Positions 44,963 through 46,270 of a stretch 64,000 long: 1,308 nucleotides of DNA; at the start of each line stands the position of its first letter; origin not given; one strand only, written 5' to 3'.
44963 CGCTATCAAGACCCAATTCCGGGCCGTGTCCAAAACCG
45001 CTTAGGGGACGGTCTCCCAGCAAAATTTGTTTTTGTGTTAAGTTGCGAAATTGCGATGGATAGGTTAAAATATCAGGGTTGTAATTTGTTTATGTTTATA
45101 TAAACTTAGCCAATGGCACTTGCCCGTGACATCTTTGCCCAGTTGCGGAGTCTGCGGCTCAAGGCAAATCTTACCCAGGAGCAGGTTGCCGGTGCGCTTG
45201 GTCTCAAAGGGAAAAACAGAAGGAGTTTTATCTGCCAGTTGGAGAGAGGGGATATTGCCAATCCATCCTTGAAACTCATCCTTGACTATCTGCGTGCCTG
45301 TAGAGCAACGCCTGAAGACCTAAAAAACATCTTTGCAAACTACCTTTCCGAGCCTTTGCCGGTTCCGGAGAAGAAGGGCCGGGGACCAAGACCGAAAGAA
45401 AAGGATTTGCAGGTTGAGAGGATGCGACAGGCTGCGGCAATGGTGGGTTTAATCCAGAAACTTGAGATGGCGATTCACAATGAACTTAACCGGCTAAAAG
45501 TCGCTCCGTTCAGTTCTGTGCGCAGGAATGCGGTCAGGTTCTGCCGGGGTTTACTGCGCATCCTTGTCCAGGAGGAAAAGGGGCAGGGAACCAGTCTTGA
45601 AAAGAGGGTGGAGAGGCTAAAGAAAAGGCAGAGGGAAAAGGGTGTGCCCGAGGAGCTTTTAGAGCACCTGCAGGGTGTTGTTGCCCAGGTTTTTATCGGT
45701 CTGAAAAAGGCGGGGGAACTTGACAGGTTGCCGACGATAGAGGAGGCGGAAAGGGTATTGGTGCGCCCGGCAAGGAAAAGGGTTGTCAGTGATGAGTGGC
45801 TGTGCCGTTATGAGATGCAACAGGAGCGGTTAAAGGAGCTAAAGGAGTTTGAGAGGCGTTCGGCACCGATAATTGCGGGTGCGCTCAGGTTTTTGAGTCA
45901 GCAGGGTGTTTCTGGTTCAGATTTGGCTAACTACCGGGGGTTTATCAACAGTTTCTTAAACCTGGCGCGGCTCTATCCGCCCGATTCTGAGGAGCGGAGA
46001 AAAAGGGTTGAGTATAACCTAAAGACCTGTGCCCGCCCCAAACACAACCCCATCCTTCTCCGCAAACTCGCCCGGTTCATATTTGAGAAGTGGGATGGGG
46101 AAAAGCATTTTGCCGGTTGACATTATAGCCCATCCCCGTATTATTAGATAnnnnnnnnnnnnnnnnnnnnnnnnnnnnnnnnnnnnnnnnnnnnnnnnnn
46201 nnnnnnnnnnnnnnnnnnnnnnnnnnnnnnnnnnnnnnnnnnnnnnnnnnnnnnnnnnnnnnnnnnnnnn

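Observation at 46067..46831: Minimal MNT/HEPN toxin-antitoxin cassette flanked by 33-bp perfect direct repeats at the 3' end of an HTH gene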

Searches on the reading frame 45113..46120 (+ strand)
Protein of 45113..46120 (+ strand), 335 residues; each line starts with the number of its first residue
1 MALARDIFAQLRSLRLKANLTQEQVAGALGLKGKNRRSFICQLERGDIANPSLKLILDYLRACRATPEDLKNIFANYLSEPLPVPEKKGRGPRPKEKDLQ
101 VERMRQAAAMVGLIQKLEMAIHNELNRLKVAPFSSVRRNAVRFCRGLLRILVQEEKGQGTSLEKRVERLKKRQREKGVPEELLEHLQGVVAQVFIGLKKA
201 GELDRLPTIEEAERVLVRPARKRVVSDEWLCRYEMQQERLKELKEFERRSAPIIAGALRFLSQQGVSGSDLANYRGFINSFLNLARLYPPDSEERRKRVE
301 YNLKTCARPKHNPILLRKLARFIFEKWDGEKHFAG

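Call 5: search_protein_families(library=pfam, proteins=[window:45113-46120:+], max_evalue=0.01)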
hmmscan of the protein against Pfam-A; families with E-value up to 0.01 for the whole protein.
window:45113-46120:+ (335 aa): 4 families
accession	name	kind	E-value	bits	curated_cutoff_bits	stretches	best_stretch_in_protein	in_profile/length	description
PF13560.12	HTH_31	-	1e-07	32.6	27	1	9-70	4-61/64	Helix-turn-helix domain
PF01381.28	HTH_3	-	2.5e-06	27.9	23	1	11-70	1-55/55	Helix-turn-helix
PF12844.13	HTH_19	-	0.0058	17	30.2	0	11-53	4-41/64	Helix-turn-helix domain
PF00157.23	Pou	-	0.0098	16.3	27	0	9-49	11-53/72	Pou domain - N-terminal to homeobox domain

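Call 7: find_encoding_contigs(protein=window:45113-46120:+, flank=5000, max_places=10)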
Protein window:45113-46120:+ (335 aa): no gene with exactly this product is on record in the collection.

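Call 8: find_homologous_proteins(query=window:45113-46120:+)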
Query window:45113-46120:+ (335 aa): 10 proteins with E <= 0.001 among 5150 candidates.
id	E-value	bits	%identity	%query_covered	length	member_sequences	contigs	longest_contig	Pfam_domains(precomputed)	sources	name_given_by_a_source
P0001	2.7e-207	705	98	100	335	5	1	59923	PF01381.29,PF13560.13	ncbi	ncbi:MAG: helix-turn-helix transcriptional regulator [candidate division WOR-3 bacterium]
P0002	4.3e-165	567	79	97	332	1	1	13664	PF01381.29,PF13560.13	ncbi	ncbi:MAG: helix-turn-helix transcriptional regulator [candidate division WOR-3 bacterium]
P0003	5.1e-84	301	47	98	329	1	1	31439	PF13560.13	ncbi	ncbi:MAG: helix-turn-helix transcriptional regulator [candidate division WOR-3 bacterium]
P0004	2.6e-83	298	50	95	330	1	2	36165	PF01381.29,PF13560.13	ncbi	-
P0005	5.1e-73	264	44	96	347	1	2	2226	PF13560.13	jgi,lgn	-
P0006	9.7e-22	96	30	96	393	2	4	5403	PF13560.13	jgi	jgi:transcriptional regulator with XRE-family HTH domain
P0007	3.5e-21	94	29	68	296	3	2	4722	PF13560.13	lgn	-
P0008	1.0e-17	83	30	61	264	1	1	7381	PF13560.13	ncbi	-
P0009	2.1e-15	75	27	96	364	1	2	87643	PF13560.13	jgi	jgi:transcriptional regulator with XRE-family HTH domain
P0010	4.4e-7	48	37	27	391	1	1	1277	PF01381.29,PF13560.13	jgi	jgi:transcriptional regulator with XRE-family HTH domain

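Call 10: find_encoding_contigs(protein=P0001, flank=6000, max_places=6)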
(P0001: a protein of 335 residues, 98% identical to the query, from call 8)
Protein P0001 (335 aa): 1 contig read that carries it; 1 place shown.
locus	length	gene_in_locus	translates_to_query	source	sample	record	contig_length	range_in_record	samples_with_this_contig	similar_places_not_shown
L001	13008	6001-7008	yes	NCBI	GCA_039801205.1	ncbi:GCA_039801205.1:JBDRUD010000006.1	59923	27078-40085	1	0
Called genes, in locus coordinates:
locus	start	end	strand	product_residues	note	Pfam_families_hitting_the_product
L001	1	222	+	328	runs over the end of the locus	PF04055:Radical_SAM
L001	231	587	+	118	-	PF07009:NusG_II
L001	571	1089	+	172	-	PF07456:Hpre_diP_synt_I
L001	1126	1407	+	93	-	PF14209:DUF4321 (weak)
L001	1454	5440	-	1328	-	PF24681:Kelch_KLHDC2_KLHL20_DRC7 (faint), PF13860:FlgD_ig, PF18962:Por_Secre_tail (weak)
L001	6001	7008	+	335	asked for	PF01381:HTH_3 (weak), PF13560:HTH_31 (weak)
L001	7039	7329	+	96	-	PF01909:NTP_transf_2, PF18765:Polbeta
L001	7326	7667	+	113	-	PF01934:HepT-like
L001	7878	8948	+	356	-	PF03462:PCRF, PF00472:RF-1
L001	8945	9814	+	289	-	PF17827:PrmC_N, PF13489:Methyltransf_23 (weak), PF05175:MTS, PF06325:PrmA, PF01170:UPF0020 (faint), PF08242:Methyltransf_12 (faint), PF13649:Methyltransf_25, PF13847:Methyltransf_31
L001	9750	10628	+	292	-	PF01513:NAD_kinase, PF20143:NAD_kinase_C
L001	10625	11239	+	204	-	PF01066:CDP-OH_P_transf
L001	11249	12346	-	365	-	PF00266:Aminotran_5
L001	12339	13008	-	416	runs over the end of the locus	PF01964:ThiC_Rad_SAM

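Call 11: find_encoding_contigs(protein=P0002, flank=6000, max_places=6)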
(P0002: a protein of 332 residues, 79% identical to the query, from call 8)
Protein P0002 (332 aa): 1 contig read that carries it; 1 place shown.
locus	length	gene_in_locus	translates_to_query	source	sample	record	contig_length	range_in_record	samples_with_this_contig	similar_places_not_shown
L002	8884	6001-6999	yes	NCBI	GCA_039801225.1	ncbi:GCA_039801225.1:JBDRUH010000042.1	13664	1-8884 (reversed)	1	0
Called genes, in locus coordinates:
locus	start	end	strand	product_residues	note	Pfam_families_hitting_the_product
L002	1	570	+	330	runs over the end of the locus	PF04055:Radical_SAM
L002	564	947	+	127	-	PF07009:NusG_II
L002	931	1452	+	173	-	PF07456:Hpre_diP_synt_I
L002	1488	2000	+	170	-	PF12838:Fer4_7 (weak), PF13237:Fer4_10 (faint), PF25160:LdpA_Fe-S-bd (faint), PF00037:Fer4 (weak)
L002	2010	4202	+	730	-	PF00378:ECH_1 (faint), PF01343:Peptidase_S49, PF00574:CLP_protease (faint), PF25145:NfeD1b_N (weak), PF01343:Peptidase_S49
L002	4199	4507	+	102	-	PF17806:SO_alpha_A3, PF04324:Fer2_BFD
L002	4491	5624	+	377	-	PF01134:GIDA (faint), PF01266:DAO, PF07992:Pyr_redox_2 (faint), PF13450:NAD_binding_8 (weak)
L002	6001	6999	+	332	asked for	PF01381:HTH_3 (weak), PF13560:HTH_31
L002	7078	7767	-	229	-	-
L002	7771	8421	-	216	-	-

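Call 15: find_related_loci(query=A1, collection=genome_contigs, flank=6000)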
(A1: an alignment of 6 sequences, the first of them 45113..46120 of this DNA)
Query A1 (335 aa) in genome_contigs; peptide patterns used: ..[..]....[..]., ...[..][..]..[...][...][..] (x = any residue, [..] = any of these).
126 stretches matched a pattern; 8 encode a relative of the query (tblastn E <= 1e-3); 7 distinct loci.
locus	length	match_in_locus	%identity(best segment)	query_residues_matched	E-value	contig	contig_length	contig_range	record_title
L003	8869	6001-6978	79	6-331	2e-174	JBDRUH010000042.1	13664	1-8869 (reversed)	MAG: candidate division WOR-3 bacterium isolate JZ-2_201705_bins_136 JZ-2_201705_bins_136_scaffold_42, whole genome shot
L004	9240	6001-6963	37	7-324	2e-64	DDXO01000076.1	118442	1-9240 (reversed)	MAG TPA_asm: candidate division WOR-3 bacterium UBA2258 UBA2258_contig_11930, whole genome shotgun sequence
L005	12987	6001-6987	47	1-329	1e-91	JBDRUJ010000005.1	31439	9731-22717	MAG: candidate division WOR-3 bacterium isolate JZ-2_201705_bins_56 JZ-2_201705_bins_56_scaffold_5, whole genome shotgun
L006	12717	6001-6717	28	4-218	7e-20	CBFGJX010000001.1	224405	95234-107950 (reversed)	MAG: candidate division WOR-3 bacterium isolate SZTDM_202207_bins_46.1 genome assembly, contig: NODE_1_length_224405_cov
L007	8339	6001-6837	27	6-245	2e-19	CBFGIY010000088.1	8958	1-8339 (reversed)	MAG: candidate division WOR-3 bacterium isolate JZ-4_202302_bins_3.1 genome assembly, contig: NODE_88_length_8958_cov_1.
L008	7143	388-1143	30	1-214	2e-18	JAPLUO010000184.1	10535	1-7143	MAG: candidate division WOR-3 bacterium isolate LacPavin_0920_WC90_MAG_62_12 LacPavin_0920_WC90_scaffold_1699111, whole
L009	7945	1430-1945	28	38-171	3e-8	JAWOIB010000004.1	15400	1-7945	MAG: bacterium isolate CWP5-1.bin.86 k191_1915911, whole genome shotgun sequence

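Call 21: list_cluster_members(proteins=[P0001])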
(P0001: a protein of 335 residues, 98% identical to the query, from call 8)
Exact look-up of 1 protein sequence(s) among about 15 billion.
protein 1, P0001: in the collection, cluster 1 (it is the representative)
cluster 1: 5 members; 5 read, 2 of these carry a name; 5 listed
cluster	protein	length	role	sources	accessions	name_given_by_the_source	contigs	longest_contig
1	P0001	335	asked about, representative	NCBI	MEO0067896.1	MAG: helix-turn-helix transcriptional regulator [candidate division WOR-3 bacterium]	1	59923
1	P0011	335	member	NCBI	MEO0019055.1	MAG: helix-turn-helix transcriptional regulator [candidate division WOR-3 bacterium]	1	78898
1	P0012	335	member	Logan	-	-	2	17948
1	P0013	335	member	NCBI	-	-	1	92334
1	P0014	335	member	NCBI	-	-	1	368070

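Call 22: find_encoding_contigs(protein=P0004, flank=5000, max_places=4)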
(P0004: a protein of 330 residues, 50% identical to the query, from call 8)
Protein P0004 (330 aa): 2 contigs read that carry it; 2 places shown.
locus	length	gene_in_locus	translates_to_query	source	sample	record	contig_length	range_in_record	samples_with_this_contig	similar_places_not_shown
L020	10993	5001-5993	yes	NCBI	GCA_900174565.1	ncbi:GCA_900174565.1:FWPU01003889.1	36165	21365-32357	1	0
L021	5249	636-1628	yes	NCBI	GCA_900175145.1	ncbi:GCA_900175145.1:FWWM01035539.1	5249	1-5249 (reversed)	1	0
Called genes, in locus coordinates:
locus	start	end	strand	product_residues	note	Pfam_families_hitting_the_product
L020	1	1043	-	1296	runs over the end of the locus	PF08126:Propeptide_C25, PF01364:Peptidase_C25, PF13860:FlgD_ig (weak)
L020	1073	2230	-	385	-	PF02417:Chromate_transp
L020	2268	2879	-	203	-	-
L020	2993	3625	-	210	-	-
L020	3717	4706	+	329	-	PF01073:3Beta_HSD, PF01370:Epimerase, PF02719:Polysacc_synt_2, PF04321:RmlD_sub_bind, PF05368:NmrA, PF07993:NAD_binding_4 (faint), PF16363:GDP_Man_Dehyd, PF13460:NAD_binding_10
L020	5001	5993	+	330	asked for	PF01381:HTH_3 (weak), PF13560:HTH_31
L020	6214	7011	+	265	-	-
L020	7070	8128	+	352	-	PF12728:HTH_17 (weak), PF01555:N6_N4_Mtase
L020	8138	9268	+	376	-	-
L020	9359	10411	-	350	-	PF01916:DS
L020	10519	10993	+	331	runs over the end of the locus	PF01118:Semialdhyde_dh, PF02774:Semialdhyde_dhC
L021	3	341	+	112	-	?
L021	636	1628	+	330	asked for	PF01381:HTH_3 (weak), PF13560:HTH_31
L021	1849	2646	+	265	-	-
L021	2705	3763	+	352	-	PF12728:HTH_17 (weak), PF01555:N6_N4_Mtase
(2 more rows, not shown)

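Call 59: search_protein_families(library=padloc, proteins=[window:45113-46120:+], max_evalue=0.001)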
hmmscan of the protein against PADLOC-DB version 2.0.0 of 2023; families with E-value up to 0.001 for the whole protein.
window:45113-46120:+ (335 aa): 0 families

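Call 67: search_protein_families(library=pfam, proteins=[L020:6214-7011:+, L020:8138-9268:+, L005:7400-8926:+, L002:7078-7767:-, L002:7771-8421:-, L005:6987-7247:-], max_evalue=0.001)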
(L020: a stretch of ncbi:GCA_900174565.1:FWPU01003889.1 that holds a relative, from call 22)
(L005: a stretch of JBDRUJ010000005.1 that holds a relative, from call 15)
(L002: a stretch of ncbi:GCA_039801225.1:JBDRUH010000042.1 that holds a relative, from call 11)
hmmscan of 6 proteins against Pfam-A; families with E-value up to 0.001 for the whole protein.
L020:6214-7011:+ (265 aa): 0 families

L020:8138-9268:+ (376 aa): 0 families

L005:7400-8926:+ (508 aa): 11 families
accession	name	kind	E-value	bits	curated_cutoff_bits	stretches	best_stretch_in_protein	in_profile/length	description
PF13424.12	TPR_12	-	5.7e-22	78.1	30.1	2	204-266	9-72/77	Tetratricopeptide repeat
PF13676.11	TIR_2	-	1.3e-15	58.3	28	1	314-395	1-77/122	TIR domain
PF13374.12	TPR_10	-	8.2e-13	48.3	27.5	1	197-236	1-41/42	Tetratricopeptide repeat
PF08937.16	ThsB_TIR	-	2.5e-08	34.7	21.2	1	315-407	1-97/100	Thoeris protein ThsB, TIR-like domain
PF00515.34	TPR_1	-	1.4e-07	31.5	27.8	0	205-229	8-32/34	Tetratricopeptide repeat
PF07719.23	TPR_2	-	1.5e-06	28.3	27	0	201-227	4-30/34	Tetratricopeptide repeat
PF24885.1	TPR_NPHP3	-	1.8e-06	28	100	1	187-267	88-169/239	Nephrocystin-3 TPR domain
PF13181.12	TPR_8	-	1.6e-05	25.2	25.7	0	204-229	7-32/34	Tetratricopeptide repeat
PF17874.7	TPR_MalT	-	2.1e-05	24.4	45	1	197-272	79-155/336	MalT-like TPR region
PF01582.25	TIR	-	0.0004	20.7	21.3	1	312-393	2-80/179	TIR domain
PF13428.12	TPR_14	-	0.00078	20.3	23.5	0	203-234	6-37/44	Tetratricopeptide repeat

L002:7078-7767:- (229 aa): 0 families

L002:7771-8421:- (216 aa): 0 families

L005:6987-7247:- (86 aa): 0 families

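Call 68: search_protein_families(library=padloc, proteins=[L020:6214-7011:+, L020:7070-8128:+, L020:8138-9268:+, L005:7400-8926:+, L002:7078-7767:-, L002:7771-8421:-], max_evalue=0.001)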
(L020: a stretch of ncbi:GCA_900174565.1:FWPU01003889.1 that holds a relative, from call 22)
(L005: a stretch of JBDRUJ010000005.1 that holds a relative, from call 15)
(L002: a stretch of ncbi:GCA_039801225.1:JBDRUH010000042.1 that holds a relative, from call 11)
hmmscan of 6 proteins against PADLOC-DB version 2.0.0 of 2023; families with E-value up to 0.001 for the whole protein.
L020:6214-7011:+ (265 aa): 0 families

L020:7070-8128:+ (352 aa): 56 families (the best 25 are shown)
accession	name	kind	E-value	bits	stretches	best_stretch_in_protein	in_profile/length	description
PDLC03350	MTase_II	-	9.3e-56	187.5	1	60-345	34-296/312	Type II methyltransferase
PDLC03353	MTase_II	-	2.7e-54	182.4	1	85-336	8-242/260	Type II methyltransferase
PDLC03259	MTase_II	-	5.6e-43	145.3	1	85-336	2-247/423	Type II methyltransferase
PDLC03283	MTase_II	-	1.2e-39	134.6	1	85-338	3-265/352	Type II methyltransferase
PDLC03387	MTase_II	-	6.3e-32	108.9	2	189-342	136-273/289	Type II methyltransferase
PDLC03371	MTase_II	-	3.5e-27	93.6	1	86-345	10-253/260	Type II methyltransferase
PDLC03260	MTase_II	-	1.3e-21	74.9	2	252-344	217-307/349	Type II methyltransferase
PDLC03246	MTase_II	-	2.3e-20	71.1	1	95-332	122-354/376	Type II methyltransferase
PDLC03351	MTase_II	-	5e-20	70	2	284-346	128-190/348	Type II methyltransferase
PDLC03363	MTase_II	-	8.5e-19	66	2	277-335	51-109/294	Type II methyltransferase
PDLC03299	MTase_II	-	9.6e-19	66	1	86-335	14-248/296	Type II methyltransferase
PDLC03252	MTase_II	-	2.2e-16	58.1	2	187-333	213-342/365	Type II methyltransferase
PDLC03265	MTase_II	-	8.1e-15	53.1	2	265-336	250-320/333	Type II methyltransferase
PDLC03316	MTase_II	-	5.6e-14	49.9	2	87-294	37-216/390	Type II methyltransferase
PDLC03276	MTase_II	-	1.5e-13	48.8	1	64-341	124-397/404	Type II methyltransferase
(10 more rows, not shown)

L020:8138-9268:+ (376 aa): 0 families

L005:7400-8926:+ (508 aa): 8 families
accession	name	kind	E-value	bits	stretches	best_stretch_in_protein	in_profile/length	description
PDLC00426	ThsB1|ThsB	-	1.8e-10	38.6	1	308-393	234-321/352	TIR-like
PDLC05062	PDC-S66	-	2.1e-09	35.3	1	302-390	139-223/282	-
PDLC00425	ThsB1|ThsB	-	8.5e-08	29.7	1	302-391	242-333/389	TIR-like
PDLC00422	ThsB1|ThsB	-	7e-07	26.9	1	306-389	35-119/194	TIR-like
PDLC00419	ThsB1|ThsB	-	2.7e-05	22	1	308-391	24-106/165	TIR-like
PDLC02012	SAVED5--SAVED_TIR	-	3.4e-05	21.1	1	313-394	15-92/404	-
PDLC00418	ThsB1|ThsB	-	0.00026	18.9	1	313-405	6-100/155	TIR-like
PDLC00436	ThsB1|ThsB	-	0.00028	18.5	1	310-390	34-113/183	TIR-like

L002:7078-7767:- (229 aa): 0 families

L002:7771-8421:- (216 aa): 0 families

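Call 82: predict_structure(alignment_id=A4)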
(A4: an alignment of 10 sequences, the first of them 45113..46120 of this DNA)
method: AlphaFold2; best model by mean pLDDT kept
length: 335 residues; sequences in the alignment: 10
mean_pLDDT: 86.4   pTM: 0.57
mean pLDDT of the five models: 86.4, 85.3, 84.9, 84.1, 83.4
residues with pLDDT >= 90: 193; 70-90: 104; 50-70: 24; < 50: 14
segments of 3 or more residues with pLDDT < 50: 82-90, 332-335
pLDDT, mean of each block of 10 residues (from residue 1): 69 90 90 84 81 85 86 73 45 73 92 95 97 96 96 72 91 95 97 94 90 91 92 94 92 94 89 89 93 93 78 90 89 42
secondary structure, 60 per line:
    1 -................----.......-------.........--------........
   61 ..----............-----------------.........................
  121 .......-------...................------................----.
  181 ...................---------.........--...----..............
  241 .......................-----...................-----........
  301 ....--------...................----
elements in order: H2-17 H22-28 H36-44 H53-62 H67-78 H96-127 H135-153 H160-175 H180-199 H209-217 H227-263 H269-287 H293-304 H313-331
